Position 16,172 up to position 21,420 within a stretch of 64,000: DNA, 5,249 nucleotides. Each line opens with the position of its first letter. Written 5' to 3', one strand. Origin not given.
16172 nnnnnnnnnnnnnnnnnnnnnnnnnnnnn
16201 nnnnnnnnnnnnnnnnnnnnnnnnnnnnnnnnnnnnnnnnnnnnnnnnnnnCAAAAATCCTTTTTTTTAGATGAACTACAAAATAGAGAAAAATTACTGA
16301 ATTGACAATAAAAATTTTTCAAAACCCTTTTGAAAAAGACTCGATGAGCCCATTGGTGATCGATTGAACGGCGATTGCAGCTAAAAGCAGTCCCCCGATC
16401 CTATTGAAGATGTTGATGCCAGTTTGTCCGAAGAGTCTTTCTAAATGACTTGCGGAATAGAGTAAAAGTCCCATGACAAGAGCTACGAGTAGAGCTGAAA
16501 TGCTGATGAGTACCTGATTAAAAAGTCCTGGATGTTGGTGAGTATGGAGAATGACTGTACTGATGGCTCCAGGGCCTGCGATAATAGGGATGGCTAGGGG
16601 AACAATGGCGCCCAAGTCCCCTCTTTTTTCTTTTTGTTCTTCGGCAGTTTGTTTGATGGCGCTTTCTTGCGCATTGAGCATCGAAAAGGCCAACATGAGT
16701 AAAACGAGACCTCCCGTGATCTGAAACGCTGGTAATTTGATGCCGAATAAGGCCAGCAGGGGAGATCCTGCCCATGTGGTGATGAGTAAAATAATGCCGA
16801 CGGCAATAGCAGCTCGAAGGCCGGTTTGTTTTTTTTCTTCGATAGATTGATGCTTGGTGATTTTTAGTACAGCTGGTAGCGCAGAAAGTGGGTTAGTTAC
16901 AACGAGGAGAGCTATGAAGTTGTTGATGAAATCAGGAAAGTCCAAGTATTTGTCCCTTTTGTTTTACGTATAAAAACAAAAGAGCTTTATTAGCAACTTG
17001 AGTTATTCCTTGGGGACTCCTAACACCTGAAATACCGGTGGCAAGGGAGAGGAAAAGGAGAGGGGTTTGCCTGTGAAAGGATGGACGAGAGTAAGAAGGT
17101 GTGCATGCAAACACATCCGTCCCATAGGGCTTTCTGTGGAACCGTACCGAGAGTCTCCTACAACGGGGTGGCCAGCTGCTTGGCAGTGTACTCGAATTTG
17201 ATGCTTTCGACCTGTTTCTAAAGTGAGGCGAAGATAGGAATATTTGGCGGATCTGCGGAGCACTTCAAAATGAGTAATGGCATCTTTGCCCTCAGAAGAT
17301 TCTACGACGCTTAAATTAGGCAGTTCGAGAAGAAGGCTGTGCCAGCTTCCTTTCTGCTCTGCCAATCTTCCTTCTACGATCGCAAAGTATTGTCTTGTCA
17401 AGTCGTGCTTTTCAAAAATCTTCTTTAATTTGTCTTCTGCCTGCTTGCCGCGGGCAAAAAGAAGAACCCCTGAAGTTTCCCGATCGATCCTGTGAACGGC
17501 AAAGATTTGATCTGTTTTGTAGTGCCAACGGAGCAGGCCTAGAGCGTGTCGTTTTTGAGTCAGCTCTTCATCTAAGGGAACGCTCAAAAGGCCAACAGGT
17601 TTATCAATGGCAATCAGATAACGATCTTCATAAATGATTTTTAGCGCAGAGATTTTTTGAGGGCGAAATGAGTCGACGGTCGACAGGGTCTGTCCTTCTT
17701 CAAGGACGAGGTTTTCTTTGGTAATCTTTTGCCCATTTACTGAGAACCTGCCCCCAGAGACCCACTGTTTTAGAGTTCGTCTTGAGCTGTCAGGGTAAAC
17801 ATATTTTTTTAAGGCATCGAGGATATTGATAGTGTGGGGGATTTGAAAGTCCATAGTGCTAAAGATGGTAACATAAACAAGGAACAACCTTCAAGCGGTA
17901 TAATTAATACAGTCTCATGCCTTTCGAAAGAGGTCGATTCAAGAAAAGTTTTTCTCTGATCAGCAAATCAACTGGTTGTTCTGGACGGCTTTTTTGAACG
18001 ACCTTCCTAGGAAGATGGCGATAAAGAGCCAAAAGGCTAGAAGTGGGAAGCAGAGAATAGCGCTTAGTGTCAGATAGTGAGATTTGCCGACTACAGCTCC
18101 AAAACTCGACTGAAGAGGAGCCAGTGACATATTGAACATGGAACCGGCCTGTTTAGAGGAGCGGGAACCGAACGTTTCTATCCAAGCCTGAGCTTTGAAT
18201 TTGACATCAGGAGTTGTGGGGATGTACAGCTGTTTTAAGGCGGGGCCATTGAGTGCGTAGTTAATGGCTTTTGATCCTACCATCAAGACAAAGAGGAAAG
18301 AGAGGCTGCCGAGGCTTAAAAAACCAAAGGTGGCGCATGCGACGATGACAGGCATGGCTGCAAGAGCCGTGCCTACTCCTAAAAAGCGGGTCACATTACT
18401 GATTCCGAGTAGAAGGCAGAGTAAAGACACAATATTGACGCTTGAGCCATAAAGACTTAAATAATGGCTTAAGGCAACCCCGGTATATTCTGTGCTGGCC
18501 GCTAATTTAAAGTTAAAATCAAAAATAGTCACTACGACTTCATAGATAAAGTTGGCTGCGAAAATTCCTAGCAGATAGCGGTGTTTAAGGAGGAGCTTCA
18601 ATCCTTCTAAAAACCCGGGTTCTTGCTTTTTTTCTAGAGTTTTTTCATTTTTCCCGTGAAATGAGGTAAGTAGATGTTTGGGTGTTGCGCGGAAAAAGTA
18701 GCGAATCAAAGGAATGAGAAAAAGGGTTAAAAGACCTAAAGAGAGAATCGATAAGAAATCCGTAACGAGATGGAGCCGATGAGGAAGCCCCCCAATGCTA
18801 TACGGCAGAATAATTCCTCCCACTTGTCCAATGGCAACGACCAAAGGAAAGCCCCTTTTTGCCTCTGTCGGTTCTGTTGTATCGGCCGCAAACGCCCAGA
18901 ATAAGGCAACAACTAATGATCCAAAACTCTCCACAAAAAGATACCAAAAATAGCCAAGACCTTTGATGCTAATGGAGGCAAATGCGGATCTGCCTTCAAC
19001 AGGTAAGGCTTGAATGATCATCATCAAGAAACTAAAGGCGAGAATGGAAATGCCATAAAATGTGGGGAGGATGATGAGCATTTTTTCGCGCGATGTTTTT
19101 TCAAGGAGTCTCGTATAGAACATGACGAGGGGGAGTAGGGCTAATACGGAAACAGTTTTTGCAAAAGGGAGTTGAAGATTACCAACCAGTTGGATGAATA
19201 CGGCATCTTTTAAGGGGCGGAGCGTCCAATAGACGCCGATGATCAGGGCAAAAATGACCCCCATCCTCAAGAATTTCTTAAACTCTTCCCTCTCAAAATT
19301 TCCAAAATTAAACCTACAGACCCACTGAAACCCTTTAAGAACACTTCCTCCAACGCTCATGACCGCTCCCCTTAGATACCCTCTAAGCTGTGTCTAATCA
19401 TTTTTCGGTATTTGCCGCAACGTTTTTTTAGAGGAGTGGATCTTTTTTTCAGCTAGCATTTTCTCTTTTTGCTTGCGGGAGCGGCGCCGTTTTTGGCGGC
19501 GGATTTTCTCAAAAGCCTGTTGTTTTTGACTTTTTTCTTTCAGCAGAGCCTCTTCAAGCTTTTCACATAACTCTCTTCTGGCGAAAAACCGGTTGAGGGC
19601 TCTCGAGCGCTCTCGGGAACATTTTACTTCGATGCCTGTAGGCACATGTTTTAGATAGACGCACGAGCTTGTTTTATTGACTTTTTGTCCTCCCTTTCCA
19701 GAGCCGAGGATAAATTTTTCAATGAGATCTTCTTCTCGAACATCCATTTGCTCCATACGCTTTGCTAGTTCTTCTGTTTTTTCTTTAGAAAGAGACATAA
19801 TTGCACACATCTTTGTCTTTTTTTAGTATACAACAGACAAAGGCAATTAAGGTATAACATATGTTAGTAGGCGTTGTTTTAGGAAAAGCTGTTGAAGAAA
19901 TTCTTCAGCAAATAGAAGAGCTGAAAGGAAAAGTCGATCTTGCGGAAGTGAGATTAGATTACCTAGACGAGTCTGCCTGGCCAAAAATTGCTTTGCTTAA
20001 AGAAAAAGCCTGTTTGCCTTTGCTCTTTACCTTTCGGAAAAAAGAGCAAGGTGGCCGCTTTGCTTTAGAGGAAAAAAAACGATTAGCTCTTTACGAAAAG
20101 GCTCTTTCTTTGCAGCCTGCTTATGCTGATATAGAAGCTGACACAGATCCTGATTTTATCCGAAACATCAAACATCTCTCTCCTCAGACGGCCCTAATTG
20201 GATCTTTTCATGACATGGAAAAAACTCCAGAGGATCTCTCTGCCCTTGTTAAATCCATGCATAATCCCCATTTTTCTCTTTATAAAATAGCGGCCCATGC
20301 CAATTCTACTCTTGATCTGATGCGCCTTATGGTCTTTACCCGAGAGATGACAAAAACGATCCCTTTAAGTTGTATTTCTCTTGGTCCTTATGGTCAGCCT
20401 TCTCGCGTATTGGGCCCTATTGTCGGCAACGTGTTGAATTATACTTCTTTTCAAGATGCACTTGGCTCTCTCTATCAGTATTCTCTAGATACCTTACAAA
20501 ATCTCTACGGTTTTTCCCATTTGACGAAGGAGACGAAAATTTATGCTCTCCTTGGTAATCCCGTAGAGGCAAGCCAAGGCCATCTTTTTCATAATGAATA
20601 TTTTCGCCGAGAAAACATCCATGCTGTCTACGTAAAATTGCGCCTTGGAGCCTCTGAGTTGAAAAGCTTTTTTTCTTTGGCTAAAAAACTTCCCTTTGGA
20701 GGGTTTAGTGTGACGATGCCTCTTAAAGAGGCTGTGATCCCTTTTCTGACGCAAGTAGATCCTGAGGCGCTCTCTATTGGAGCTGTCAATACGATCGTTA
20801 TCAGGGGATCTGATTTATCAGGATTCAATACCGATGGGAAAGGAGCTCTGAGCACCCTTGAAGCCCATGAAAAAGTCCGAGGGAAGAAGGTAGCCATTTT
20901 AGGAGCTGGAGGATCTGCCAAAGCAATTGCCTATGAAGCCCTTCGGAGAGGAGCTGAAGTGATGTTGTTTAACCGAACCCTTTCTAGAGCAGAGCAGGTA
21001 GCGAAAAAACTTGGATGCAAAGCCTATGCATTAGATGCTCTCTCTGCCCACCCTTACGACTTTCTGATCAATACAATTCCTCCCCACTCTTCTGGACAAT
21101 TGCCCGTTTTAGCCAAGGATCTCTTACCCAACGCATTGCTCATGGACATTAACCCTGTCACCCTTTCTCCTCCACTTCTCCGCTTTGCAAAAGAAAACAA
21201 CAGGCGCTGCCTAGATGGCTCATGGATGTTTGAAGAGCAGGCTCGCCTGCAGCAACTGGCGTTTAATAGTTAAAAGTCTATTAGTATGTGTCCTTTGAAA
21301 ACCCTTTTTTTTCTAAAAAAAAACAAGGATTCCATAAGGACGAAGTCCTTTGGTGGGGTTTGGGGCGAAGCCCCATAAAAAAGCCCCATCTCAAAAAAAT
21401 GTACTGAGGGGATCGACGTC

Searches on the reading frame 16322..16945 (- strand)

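Call 78: search_protein_families(library=pfam, proteins=[window:16322-16945:-], max_evalue=0.0001)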
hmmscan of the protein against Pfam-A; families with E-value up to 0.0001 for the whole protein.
window:16322-16945:- (208 aa): 1 family
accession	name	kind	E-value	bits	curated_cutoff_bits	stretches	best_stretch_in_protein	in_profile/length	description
PF01914.23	MarC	-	1.2e-52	178.8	23.9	1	5-202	3-201/203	MarC family integral membrane protein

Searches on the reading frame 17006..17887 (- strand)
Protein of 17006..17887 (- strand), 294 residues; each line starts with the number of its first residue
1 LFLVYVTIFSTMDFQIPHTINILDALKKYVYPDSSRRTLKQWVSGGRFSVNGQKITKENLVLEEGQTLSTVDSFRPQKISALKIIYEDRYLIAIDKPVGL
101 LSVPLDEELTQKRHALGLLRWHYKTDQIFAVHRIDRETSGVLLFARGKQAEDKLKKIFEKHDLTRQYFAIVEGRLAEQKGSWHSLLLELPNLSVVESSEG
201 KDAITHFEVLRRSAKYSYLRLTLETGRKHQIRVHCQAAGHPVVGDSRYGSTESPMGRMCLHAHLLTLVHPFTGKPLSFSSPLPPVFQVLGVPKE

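Call 78: search_protein_families(library=pfam, proteins=[window:17006-17887:-], max_evalue=0.0001)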
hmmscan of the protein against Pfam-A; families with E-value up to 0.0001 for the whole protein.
window:17006-17887:- (294 aa): 2 families
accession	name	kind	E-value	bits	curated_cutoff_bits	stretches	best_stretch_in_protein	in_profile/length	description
PF00849.27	PseudoU_synth_2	-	9.9e-32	110.7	26.8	1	91-237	2-152/152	RNA pseudouridylate synthase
PF01479.30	S4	-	5.2e-06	26.5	22.8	1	32-67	12-47/48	S4 domain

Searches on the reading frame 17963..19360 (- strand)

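Call 23: search_protein_families(library=pfam, proteins=[window:17963-19360:-], max_evalue=0.001)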
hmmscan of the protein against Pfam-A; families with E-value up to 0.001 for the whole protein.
window:17963-19360:- (466 aa): 1 family
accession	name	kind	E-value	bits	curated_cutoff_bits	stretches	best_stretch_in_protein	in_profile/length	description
PF03219.20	TLC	-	3e-25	89.4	21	1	22-455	18-491/491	TLC ATP/ADP transporter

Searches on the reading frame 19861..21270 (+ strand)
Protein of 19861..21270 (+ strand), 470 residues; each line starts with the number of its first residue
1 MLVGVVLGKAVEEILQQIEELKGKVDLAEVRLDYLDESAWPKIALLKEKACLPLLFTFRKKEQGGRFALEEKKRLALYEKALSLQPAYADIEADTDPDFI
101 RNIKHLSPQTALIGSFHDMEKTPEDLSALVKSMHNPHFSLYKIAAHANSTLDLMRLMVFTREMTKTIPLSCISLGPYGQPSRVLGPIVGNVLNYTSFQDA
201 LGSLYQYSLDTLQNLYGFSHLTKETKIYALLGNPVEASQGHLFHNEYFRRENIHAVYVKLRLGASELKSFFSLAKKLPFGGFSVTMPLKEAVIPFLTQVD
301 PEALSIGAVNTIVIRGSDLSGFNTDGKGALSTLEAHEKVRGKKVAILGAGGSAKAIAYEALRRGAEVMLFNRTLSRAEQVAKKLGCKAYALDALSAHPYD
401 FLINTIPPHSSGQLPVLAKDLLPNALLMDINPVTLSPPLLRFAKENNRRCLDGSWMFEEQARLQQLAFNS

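Call 23: search_protein_families(library=pfam, proteins=[window:19861-21270:+], max_evalue=0.001)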
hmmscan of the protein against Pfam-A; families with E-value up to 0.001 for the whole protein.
window:19861-21270:+ (470 aa): 6 families
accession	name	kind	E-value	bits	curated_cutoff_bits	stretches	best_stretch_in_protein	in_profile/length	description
PF01487.21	DHquinase_I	-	7.8e-40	137.8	22.2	1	6-215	4-229/230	Type I 3-dehydroquinase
PF08501.16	Shikimate_dh_N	-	2.7e-21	76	27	1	230-312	1-83/83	Shikimate dehydrogenase substrate binding domain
PF01488.26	Shikimate_DH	-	1.3e-07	32.2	24.3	1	336-395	7-70/138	Shikimate / quinate 5-dehydrogenase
PF03807.23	F420_oxidored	-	3.7e-07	31.1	21.6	1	343-430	1-91/94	NADP oxidoreductase coenzyme F420-dependent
PF02826.25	2-Hacid_dh_C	-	3.9e-05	23.5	25.1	1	336-408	31-101/178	D-isomer specific 2-hydroxyacid dehydrogenase, NAD binding domain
PF03435.24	Sacchrp_dh_NADP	-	0.0003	21.6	25.1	0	344-413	1-83/129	Saccharopine dehydrogenase NADP binding domain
